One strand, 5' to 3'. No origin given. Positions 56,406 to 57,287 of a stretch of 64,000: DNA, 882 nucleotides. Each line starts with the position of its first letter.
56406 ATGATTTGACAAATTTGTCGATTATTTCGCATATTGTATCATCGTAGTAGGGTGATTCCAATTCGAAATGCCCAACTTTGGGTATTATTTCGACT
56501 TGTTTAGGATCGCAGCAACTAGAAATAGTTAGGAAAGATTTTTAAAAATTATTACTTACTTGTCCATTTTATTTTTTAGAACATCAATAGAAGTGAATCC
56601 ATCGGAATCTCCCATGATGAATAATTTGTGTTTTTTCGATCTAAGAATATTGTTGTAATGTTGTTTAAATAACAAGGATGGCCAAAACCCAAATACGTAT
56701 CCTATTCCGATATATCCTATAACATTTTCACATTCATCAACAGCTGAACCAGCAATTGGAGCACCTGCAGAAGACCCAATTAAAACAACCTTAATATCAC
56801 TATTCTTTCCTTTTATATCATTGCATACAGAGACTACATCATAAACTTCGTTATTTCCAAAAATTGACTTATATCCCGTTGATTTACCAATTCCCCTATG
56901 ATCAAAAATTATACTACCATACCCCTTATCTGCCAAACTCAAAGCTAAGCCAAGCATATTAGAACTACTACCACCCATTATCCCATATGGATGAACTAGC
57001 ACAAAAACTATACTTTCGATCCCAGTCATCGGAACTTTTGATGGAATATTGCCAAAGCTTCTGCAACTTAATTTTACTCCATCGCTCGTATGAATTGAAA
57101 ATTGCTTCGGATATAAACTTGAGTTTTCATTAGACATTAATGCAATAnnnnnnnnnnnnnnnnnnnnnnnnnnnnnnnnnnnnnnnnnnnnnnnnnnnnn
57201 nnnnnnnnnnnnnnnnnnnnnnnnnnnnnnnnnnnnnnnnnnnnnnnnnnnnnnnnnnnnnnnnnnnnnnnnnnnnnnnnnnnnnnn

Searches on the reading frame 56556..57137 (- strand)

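Call 37: search_protein_families(library=pfam, proteins=[window:56556-57137:-], max_evalue=0.001)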
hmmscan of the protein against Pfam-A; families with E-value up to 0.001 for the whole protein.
window:56556-57137:- (193 aa): 3 families
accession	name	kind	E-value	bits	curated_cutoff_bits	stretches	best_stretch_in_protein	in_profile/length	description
PF12146.15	Hydrolase_4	-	6.4e-10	39.2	27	1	54-152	13-114/239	Serine aminopeptidase, S33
PF00561.26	Abhydrolase_1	-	5.9e-07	29.8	25.8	1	52-129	8-83/245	alpha/beta hydrolase fold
PF02129.25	Peptidase_S15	-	2.7e-05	24.4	23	1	49-152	26-108/262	X-Pro dipeptidyl-peptidase (S15 family)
